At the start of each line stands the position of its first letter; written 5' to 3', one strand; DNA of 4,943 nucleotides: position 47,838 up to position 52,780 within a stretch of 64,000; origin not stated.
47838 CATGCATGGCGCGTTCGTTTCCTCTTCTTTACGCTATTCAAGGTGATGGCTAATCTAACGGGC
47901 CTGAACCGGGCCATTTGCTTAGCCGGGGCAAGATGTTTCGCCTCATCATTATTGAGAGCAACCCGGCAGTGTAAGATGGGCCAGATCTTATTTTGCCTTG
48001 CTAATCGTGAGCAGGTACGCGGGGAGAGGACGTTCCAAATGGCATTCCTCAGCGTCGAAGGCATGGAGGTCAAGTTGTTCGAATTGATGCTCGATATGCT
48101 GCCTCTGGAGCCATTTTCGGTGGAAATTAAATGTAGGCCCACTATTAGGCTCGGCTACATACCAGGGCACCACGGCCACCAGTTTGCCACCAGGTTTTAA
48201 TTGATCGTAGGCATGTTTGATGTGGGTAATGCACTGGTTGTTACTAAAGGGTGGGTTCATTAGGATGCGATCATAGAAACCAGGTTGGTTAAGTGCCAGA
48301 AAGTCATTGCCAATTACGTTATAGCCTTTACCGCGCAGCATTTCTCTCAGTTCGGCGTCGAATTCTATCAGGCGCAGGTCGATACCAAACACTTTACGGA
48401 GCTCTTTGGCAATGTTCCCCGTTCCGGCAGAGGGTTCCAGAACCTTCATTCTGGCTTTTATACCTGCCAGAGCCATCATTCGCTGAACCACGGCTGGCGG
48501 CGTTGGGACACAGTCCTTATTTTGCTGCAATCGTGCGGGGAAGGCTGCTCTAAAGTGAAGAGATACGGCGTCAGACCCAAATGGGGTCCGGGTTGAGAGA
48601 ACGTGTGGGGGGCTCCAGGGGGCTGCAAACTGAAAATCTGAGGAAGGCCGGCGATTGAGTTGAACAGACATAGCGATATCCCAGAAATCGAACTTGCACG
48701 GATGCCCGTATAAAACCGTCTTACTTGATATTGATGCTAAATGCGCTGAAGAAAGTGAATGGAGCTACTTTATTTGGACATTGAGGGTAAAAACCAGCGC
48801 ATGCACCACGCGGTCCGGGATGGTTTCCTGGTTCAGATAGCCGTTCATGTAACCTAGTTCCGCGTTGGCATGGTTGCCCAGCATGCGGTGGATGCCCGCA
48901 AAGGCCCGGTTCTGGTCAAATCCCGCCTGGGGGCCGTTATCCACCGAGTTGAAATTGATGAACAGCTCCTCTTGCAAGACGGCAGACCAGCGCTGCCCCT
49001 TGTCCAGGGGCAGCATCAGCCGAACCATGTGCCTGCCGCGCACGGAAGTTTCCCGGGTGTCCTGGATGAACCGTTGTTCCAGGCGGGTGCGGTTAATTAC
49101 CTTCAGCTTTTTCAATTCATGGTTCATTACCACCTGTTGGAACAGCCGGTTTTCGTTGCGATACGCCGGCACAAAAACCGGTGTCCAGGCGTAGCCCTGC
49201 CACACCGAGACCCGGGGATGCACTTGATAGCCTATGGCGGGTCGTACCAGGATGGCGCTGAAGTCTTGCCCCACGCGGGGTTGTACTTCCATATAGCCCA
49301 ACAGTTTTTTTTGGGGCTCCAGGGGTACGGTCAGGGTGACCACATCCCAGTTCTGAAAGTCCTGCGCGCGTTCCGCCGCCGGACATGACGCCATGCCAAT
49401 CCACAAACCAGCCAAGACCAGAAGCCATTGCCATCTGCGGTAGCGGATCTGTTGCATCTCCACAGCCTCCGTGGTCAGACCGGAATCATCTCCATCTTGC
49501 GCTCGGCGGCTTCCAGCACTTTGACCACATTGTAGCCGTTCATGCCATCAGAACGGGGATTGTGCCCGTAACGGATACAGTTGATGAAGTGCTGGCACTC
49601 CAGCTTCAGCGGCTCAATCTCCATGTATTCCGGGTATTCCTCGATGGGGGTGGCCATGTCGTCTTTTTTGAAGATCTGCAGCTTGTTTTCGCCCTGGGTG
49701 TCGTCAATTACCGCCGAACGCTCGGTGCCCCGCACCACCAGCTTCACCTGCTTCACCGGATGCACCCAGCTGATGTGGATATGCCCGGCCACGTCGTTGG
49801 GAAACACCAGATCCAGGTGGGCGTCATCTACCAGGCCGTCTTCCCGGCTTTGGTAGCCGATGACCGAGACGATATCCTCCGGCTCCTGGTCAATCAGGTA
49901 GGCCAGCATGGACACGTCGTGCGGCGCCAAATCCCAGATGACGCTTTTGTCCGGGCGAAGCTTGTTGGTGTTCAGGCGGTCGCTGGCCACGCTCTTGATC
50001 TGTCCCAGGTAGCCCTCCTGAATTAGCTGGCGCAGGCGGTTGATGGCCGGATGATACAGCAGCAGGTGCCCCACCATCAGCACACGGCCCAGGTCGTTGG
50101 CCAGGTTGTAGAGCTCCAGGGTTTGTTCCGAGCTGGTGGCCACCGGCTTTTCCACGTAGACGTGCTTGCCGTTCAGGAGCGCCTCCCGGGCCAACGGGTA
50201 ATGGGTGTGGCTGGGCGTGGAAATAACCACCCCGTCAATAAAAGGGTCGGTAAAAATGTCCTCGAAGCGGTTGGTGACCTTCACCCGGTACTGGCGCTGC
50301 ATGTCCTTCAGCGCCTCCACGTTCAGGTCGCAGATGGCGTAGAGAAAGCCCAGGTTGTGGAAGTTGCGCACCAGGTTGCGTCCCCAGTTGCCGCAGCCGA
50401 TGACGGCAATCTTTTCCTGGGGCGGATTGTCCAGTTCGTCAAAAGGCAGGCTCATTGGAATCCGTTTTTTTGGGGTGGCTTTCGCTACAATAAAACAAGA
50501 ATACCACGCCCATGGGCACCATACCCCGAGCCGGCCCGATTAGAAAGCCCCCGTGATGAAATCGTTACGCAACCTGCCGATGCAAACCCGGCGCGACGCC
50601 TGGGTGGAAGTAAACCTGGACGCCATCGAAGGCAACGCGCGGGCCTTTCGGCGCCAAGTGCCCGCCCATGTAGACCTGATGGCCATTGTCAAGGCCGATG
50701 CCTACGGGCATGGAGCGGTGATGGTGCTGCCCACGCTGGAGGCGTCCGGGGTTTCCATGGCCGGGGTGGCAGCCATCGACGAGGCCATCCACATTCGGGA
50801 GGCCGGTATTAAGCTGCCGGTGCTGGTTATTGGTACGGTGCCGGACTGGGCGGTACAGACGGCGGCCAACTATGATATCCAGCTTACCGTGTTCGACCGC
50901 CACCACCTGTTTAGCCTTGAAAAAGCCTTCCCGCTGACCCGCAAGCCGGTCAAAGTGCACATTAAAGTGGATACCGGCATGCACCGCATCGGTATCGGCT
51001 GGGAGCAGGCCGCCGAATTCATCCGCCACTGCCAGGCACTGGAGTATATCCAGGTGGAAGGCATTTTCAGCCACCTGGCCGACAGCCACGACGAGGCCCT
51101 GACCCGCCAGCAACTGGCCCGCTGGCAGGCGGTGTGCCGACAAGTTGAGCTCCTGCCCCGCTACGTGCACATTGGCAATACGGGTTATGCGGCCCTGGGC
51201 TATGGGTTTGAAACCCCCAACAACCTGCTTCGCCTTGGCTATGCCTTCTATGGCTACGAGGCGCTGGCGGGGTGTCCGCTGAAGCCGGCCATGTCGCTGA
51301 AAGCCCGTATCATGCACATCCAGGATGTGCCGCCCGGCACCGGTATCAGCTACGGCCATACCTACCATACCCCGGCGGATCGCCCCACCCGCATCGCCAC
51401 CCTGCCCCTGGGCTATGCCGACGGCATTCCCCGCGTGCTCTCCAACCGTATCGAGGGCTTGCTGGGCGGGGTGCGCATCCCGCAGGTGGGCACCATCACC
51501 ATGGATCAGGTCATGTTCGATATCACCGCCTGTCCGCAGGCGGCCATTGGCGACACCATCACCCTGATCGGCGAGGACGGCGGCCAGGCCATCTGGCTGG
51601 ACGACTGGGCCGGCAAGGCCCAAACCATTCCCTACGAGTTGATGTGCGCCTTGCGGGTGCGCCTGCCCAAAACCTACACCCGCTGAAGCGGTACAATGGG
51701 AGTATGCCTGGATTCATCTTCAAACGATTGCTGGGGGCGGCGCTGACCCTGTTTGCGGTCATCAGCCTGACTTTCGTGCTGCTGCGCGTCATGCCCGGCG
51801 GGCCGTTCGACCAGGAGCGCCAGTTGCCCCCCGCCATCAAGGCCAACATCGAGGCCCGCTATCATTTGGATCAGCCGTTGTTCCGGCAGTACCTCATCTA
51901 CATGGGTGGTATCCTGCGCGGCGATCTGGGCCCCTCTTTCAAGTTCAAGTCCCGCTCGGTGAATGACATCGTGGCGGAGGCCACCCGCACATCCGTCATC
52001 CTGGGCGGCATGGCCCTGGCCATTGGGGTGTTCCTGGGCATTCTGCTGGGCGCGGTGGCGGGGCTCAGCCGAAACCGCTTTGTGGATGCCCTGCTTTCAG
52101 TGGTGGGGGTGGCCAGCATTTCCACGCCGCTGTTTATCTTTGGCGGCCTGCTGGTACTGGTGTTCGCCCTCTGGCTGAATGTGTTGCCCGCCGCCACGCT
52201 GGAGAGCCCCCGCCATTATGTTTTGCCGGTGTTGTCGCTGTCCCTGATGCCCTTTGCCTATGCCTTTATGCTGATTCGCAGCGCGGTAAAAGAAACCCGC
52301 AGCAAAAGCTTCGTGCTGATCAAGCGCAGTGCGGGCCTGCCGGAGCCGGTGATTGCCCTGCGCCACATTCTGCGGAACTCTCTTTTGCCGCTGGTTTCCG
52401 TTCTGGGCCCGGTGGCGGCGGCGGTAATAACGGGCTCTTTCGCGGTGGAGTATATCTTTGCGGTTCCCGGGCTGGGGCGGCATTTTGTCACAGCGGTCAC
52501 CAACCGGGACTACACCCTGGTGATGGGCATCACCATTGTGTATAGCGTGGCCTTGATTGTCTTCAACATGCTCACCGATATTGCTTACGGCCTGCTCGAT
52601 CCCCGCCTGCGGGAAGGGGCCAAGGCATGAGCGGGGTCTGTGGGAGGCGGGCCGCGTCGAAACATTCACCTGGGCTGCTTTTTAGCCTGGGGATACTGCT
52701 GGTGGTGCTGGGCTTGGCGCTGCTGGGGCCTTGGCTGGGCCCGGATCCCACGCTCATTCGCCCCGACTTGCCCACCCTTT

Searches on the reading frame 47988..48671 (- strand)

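Call 57: search_protein_families(library=pfam, proteins=[window:47988-48671:-], max_evalue=0.0001)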
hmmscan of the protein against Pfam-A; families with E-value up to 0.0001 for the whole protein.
window:47988-48671:- (227 aa): 2 families
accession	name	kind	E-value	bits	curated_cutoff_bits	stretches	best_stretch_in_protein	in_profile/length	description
PF13489.12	Methyltransf_23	-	2.4e-05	24.5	27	1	68-202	16-159/164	Methyltransferase domain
PF05175.20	MTS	-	5.6e-05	23.3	23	1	113-168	79-140/170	Methyltransferase small domain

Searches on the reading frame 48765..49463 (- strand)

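Call 57: search_protein_families(library=pfam, proteins=[window:48765-49463:-], max_evalue=0.0001)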
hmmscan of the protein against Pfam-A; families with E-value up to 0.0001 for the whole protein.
window:48765-49463:- (232 aa): 1 family
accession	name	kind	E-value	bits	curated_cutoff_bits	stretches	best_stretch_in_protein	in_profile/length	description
PF10677.15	DUF2490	-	5.8e-46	157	29.8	1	36-214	1-181/186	Protein of unknown function (DUF2490)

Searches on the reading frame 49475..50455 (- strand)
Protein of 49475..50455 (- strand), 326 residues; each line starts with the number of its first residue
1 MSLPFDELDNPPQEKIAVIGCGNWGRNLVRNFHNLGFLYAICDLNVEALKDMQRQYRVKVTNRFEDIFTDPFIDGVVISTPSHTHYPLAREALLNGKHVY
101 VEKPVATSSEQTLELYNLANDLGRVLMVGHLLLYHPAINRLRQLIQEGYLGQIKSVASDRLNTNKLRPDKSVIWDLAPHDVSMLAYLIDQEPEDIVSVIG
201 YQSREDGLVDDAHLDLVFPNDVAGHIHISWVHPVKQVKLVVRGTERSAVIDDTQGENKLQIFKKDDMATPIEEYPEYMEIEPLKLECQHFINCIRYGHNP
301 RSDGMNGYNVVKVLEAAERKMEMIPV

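Call 33: search_protein_families(library=ncbifam, proteins=[window:49475-50455:-], max_evalue=0.00001)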
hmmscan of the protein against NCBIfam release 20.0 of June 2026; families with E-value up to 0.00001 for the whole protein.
window:49475-50455:- (326 aa): 9 families
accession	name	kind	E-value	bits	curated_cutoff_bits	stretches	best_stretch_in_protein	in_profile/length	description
NF040723.1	UDP-GlcNAcDh_Arch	equivalog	6.5e-51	173.6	450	1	15-315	2-295/302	UDP-N-acetylglucosamine 3-dehydrogenase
TIGR04380.1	myo_inos_iolG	equivalog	3.3e-32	111.7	355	1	15-322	3-324/330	inositol 2-dehydrogenase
NF008607.0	PRK11579.1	subfamily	1.9e-23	83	330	1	56-249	48-248/346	oxidoreductase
NF041392.1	XylDh_Gfo6_Halo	equivalog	5.1e-19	68.3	350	1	62-319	72-340/350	D-xylose 1-dehydrogenase Gfo6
NF052479.1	LevoglcsnDh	equivalog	6e-18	64.7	650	1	40-175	40-176/386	levoglucosan dehydrogenase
NF058561.1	BT_2158_fam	equivalog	4.7e-15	55.1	750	1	15-157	37-181/487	glycoside 3-dehydrogenase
NF052679.1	InsChiInosDhIolG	equivalog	1.5e-13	50.5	540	1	15-197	4-194/343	bifunctional inositol 2-dehydrogenase/D-chiro-inositol 1-dehydrogenase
NF007574.0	PRK10206.1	equivalog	4.1e-12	45.8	352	1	56-249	49-246/345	oxidoreductase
NF058563.1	BT_2159_fam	equivalog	3.6e-10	39.4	650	1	15-154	2-144/350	disaccharide 3-dehydrogenase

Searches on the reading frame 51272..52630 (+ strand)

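Call 33: search_protein_families(library=ncbifam, proteins=[window:51272-52630:+], max_evalue=0.00001)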
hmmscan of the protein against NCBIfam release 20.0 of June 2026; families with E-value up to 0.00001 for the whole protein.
window:51272-52630:+ (452 aa): 13 families
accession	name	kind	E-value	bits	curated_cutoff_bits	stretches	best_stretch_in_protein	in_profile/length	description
NF045471.1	Opp3B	equivalog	9.6e-85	284.7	480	1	147-447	3-303/308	oligopeptide ABC transporter permease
NF007008.0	PRK09471.1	equivalog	1.4e-77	261.2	388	1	147-447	3-305/306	oligopeptide ABC transporter permease OppB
NF045470.1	Opp2B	equivalog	2.1e-62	211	350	1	152-447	1-300/300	nickel ABC transporter permease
TIGR02789.1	nickel_nikB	equivalog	2.2e-56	191.5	447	1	146-451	2-313/314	nickel ABC transporter permease subunit NikB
NF045469.1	Opp1B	equivalog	4.3e-56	190.7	380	1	145-447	1-307/307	nickel/cobalt ABC transporter permease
NF045472.1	Opp4B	equivalog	9.4e-55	186.1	450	1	147-447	3-319/319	oligopeptide ABC transporter permease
NF007677.0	PRK10352.1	equivalog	2.2e-53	181.4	433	1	145-450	1-310/314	nickel ABC transporter permease subunit NikB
NF011661.0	PRK15081.1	equivalog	3.1e-48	164.8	463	1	147-447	3-304/306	glutathione ABC transporter permease GsiC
NF008161.0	PRK10914.1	equivalog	9.4e-41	140.1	590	2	314-448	203-337/339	dipeptide ABC transporter permease DppB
NF011712.0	PRK15133.1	subfamily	6.9e-31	107.5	445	1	183-446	79-359/364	microcin C ABC transporter permease YejB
NF011690.0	PRK15110.1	equivalog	8.7e-27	94.4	432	2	313-443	180-310/321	putrescine export ABC transporter permease SapB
NF043081.1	MMSYN1_0165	equivalog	7.4e-24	84.4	350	1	206-446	146-384/388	oligopeptide ABC transporter permease OppB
NF045476.1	Opp4C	equivalog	3.1e-07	29.9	350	1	236-387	74-211/278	oligopeptide ABC transporter permease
